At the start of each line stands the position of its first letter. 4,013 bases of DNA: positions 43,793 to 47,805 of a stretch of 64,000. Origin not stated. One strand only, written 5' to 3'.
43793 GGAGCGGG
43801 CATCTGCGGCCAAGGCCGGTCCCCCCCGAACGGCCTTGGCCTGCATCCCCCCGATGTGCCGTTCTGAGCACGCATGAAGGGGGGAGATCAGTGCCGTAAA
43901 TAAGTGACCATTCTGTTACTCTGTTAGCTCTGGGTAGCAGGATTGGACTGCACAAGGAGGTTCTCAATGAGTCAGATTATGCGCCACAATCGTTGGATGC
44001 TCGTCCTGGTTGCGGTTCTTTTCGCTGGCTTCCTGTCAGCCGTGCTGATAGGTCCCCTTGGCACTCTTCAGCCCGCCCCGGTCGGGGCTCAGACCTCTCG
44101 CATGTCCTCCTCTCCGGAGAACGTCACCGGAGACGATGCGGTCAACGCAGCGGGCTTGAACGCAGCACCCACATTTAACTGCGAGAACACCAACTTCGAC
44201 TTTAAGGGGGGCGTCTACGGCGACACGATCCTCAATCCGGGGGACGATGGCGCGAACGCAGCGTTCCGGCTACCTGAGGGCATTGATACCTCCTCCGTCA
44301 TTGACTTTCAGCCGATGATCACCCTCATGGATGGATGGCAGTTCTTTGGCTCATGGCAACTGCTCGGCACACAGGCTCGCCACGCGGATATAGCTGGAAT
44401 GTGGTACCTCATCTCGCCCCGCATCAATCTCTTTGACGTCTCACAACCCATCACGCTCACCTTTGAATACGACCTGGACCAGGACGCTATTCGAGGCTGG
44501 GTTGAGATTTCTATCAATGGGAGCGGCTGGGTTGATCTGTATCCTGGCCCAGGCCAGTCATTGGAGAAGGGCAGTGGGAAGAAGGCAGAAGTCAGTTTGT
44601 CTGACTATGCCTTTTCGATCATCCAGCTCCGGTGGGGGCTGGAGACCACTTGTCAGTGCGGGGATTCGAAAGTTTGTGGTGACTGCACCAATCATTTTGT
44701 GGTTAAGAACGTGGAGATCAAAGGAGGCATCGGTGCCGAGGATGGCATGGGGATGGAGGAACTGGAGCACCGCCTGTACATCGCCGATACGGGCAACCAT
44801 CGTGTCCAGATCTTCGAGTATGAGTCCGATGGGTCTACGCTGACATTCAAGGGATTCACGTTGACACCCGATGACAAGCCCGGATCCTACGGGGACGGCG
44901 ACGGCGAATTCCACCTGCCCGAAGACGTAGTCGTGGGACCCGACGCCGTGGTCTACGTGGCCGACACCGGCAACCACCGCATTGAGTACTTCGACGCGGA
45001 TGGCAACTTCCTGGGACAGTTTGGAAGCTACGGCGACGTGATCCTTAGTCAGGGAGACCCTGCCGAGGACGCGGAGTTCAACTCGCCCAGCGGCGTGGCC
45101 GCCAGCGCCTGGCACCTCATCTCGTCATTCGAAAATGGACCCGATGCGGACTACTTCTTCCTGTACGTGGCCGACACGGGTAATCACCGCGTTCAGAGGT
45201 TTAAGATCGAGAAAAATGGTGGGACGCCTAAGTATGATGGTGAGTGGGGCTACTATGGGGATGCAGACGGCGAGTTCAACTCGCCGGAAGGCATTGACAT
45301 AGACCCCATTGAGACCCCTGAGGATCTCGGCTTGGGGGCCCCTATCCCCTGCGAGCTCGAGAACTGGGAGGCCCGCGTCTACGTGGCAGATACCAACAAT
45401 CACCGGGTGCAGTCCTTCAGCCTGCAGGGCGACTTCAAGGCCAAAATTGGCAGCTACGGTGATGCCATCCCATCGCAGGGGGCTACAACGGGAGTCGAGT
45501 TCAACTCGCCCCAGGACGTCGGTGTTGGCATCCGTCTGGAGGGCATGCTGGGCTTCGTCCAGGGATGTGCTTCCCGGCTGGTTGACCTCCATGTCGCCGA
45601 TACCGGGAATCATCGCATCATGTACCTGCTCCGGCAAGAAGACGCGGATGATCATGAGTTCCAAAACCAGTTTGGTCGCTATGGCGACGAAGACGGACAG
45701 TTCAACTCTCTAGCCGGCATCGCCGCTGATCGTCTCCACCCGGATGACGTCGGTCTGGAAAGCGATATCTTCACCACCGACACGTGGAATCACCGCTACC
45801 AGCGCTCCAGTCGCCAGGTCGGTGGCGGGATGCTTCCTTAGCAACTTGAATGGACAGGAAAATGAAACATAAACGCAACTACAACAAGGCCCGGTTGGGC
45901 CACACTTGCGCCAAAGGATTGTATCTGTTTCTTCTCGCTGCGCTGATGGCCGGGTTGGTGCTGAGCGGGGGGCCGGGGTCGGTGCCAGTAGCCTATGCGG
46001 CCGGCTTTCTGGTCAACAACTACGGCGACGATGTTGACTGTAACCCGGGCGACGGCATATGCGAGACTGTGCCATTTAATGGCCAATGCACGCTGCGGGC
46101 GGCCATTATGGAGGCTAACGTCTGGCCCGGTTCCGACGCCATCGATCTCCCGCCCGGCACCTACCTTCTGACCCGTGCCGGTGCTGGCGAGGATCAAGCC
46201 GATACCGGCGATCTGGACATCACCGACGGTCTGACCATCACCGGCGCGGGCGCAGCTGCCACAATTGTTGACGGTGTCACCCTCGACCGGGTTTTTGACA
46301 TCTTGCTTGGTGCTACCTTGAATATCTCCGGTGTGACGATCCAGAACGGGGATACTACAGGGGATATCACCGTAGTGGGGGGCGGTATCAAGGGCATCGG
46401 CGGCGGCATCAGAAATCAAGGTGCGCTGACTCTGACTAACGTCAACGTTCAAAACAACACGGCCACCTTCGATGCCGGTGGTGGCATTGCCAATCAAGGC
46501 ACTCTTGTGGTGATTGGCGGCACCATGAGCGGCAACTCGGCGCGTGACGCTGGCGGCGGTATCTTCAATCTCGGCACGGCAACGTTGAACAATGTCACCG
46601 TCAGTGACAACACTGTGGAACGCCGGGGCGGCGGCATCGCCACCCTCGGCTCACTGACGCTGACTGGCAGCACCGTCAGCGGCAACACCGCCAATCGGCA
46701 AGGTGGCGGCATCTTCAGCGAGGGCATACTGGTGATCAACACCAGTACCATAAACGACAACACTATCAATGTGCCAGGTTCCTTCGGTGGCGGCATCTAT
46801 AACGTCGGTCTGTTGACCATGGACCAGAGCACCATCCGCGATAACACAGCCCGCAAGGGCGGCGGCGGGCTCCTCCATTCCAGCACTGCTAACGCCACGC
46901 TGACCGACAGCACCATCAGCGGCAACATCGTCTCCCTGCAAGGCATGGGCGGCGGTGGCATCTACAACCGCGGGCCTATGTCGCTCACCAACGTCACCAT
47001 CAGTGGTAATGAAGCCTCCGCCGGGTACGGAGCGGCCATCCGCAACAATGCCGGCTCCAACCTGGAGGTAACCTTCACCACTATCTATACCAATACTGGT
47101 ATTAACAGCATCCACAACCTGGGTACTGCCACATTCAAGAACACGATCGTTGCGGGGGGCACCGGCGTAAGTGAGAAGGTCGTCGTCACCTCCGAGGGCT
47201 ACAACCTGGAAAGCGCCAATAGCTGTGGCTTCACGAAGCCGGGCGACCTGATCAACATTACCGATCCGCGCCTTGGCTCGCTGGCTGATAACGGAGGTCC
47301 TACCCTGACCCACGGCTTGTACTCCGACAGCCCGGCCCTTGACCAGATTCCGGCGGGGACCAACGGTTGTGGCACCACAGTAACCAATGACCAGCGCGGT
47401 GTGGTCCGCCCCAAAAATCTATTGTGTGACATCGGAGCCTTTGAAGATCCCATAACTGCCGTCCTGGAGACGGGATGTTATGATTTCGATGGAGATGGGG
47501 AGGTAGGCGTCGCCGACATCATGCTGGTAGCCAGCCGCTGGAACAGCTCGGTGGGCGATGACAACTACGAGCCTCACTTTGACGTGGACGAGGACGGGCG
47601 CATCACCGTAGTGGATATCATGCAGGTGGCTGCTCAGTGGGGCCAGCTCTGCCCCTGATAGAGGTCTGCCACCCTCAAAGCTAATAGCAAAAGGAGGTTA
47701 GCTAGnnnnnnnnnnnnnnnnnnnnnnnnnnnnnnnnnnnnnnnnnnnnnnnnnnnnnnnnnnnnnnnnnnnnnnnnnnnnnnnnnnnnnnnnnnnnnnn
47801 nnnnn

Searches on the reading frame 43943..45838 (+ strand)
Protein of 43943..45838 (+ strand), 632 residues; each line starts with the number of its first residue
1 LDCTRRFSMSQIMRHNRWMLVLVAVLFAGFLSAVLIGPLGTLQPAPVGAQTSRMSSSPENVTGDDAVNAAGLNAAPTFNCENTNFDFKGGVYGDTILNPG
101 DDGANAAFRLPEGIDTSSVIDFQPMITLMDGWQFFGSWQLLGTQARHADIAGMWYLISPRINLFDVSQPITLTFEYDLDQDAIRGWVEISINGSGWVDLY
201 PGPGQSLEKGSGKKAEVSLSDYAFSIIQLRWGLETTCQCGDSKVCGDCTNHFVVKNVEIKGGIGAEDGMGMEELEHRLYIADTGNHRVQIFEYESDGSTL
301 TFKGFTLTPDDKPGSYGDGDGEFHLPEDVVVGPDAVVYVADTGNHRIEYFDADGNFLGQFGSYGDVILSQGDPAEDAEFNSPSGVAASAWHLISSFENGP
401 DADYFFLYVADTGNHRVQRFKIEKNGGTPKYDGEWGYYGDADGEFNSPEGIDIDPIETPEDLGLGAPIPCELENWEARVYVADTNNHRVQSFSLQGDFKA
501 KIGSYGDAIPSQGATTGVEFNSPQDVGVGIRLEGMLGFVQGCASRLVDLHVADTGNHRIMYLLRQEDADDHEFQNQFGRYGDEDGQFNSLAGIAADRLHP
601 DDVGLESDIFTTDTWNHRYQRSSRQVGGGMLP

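Call 11: search_protein_families(library=pfam, proteins=[window:43943-45838:+], max_evalue=0.01)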
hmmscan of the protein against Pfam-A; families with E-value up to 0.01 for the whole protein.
window:43943-45838:+ (632 aa): 5 families
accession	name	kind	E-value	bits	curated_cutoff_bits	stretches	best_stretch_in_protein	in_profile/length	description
PF01436.27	NHL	-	6.6e-22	76.8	20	4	323-347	1-25/28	NHL repeat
PF08450.18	SGL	-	7.4e-07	29.4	26.3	1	258-358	128-218/246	SMP-30/Gluconolactonase/LRE-like region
PF17170.10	DUF5128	-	8e-05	22.4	22.9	0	455-507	34-84/321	6-bladed beta-propeller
PF25021.1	TEN_NHL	-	0.0015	18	27.1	0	276-348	272-354/357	Teneurin NHL domain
PF24338.1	DUF7506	-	0.0023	18.4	27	0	403-423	60-80/95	Domain of unknown function (DUF7506)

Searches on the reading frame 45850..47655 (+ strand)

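Call 11: search_protein_families(library=pfam, proteins=[window:45850-47655:+], max_evalue=0.01)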
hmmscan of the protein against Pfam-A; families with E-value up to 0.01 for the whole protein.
window:45850-47655:+ (602 aa): 2 families
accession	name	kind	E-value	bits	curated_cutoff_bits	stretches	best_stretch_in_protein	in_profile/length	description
PF00404.24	Dockerin_1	-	1.9e-07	31.6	22.9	1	544-594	2-53/57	Dockerin type I domain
PF02415.23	Chlam_PMP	-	9.4e-05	22.7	20.6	0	274-291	2-19/19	Chlamydia polymorphic membrane protein (Chlamydia_PMP) repeat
